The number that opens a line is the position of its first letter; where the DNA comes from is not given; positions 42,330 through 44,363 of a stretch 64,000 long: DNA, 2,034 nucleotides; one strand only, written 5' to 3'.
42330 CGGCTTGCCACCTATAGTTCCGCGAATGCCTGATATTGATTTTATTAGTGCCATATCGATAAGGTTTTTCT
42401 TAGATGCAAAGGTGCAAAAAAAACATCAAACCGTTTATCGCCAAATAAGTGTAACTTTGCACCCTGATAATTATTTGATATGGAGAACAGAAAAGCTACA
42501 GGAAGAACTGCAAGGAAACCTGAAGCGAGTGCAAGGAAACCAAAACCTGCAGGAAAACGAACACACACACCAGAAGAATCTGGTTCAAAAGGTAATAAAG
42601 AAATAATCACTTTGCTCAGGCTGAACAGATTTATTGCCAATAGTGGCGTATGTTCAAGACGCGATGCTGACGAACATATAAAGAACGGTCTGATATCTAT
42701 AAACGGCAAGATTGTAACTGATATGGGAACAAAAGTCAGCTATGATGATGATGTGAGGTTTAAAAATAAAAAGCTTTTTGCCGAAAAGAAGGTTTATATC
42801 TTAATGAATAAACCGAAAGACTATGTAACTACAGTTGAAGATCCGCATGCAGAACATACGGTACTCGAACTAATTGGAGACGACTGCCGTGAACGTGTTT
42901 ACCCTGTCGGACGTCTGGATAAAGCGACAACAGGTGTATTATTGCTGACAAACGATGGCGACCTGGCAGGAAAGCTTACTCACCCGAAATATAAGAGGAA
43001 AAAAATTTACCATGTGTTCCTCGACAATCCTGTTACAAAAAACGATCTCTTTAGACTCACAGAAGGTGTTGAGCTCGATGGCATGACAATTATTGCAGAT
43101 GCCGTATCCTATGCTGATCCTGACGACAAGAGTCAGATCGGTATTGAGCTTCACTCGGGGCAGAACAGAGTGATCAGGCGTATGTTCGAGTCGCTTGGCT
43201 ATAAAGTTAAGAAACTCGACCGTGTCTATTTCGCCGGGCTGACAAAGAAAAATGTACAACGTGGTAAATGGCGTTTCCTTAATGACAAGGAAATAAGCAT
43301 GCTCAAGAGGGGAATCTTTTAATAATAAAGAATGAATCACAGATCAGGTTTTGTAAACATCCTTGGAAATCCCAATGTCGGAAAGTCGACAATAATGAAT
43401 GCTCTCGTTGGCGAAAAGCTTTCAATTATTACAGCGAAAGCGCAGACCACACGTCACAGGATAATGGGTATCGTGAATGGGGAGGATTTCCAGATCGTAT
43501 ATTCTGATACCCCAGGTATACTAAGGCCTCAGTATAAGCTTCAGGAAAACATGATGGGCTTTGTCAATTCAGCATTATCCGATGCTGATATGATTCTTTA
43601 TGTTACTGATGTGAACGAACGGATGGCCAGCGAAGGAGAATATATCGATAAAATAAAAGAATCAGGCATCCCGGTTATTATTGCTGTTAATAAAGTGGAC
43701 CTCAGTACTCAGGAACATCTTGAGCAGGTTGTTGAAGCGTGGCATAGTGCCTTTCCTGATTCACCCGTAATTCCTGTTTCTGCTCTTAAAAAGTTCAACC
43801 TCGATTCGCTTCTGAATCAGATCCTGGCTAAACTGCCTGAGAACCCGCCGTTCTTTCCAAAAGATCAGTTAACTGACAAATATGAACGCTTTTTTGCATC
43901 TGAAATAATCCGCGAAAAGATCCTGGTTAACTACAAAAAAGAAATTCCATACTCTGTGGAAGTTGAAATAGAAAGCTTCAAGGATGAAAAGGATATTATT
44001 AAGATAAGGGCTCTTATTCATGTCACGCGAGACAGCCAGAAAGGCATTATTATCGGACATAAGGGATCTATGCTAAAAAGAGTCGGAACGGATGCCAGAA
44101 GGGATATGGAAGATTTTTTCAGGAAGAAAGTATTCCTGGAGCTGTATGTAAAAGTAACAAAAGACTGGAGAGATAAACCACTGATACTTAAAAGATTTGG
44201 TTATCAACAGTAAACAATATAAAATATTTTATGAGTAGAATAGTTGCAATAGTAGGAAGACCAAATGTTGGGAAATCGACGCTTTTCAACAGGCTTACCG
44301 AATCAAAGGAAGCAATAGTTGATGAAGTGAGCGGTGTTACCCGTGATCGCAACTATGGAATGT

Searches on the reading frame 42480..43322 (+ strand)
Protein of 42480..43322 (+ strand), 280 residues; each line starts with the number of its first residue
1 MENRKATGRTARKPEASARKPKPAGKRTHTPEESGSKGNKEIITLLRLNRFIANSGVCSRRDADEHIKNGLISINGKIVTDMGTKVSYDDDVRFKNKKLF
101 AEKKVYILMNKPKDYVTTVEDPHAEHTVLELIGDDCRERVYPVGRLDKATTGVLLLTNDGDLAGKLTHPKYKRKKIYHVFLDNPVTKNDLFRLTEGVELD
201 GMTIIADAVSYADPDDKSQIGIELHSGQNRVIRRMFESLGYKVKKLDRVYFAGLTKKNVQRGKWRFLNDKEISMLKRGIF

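Call 21: search_protein_families(library=pfam, proteins=[window:42480-43322:+], max_evalue=0.001)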
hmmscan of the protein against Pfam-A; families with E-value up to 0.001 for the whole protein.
window:42480-43322:+ (280 aa): 3 families
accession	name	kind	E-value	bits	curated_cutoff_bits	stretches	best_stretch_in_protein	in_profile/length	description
PF00849.27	PseudoU_synth_2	-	2.6e-21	76.9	26.8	1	106-238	2-152/152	RNA pseudouridylate synthase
PF01479.30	S4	-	1.1e-08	35.2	22.8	1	47-91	2-47/48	S4 domain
PF22421.1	SYY_C-terminal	-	2.9e-05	24.3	27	1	53-93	27-67/83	Tyrosine--tRNA ligase SYY-like C-terminal domain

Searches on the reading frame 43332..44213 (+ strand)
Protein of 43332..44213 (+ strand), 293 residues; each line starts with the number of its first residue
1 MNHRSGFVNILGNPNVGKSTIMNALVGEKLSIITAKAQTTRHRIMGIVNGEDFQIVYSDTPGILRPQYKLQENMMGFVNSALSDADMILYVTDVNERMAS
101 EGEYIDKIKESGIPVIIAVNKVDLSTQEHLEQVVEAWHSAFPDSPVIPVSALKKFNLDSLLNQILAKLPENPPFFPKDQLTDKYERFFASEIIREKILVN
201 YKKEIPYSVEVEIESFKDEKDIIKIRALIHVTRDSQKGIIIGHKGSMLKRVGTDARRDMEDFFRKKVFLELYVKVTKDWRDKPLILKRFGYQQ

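Call 21: search_protein_families(library=pfam, proteins=[window:43332-44213:+], max_evalue=0.001)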
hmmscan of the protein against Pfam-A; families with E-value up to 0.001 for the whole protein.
window:43332-44213:+ (293 aa): 11 families
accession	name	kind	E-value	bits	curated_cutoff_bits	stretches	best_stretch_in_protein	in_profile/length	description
PF01926.29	MMR_HSR1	-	7.8e-24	84.4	21.9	1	8-121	2-113/113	50S ribosome-binding GTPase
PF07650.23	KH_2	-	5.3e-21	74.7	22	1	204-280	1-78/78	KH domain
PF02421.24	FeoB_N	-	5.2e-14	52.5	27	1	8-164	3-156/156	Ferrous iron transport protein B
PF00009.33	GTP_EFTU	-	1.7e-13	51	26.5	1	33-169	55-187/188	Elongation factor Tu GTP binding domain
PF00350.29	Dynamin_N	-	2.5e-08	34.6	27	0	58-107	106-152/168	Dynamin family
PF03193.22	RsgA_GTPase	-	8.8e-08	32.6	30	0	8-67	109-172/174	RsgA GTPase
PF16897.10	MMR_HSR1_Xtn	-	5.2e-07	30.1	35.2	1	105-168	46-104/106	C-terminal region of MMR_HSR1 domain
PF10662.15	PduV-EutP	-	1.4e-05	25.4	21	1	10-164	6-141/143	Ethanolamine utilisation - propanediol utilisation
PF00071.28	Ras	-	6.9e-05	22.9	21.6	1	10-168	4-160/162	Ras family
PF04548.22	AIG1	-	8.5e-05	22.4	27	1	10-110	5-109/212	AIG1 family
PF08477.19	Roc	-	0.00035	21.2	27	0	9-123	3-119/119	Ras of Complex, Roc, domain of DAPkinase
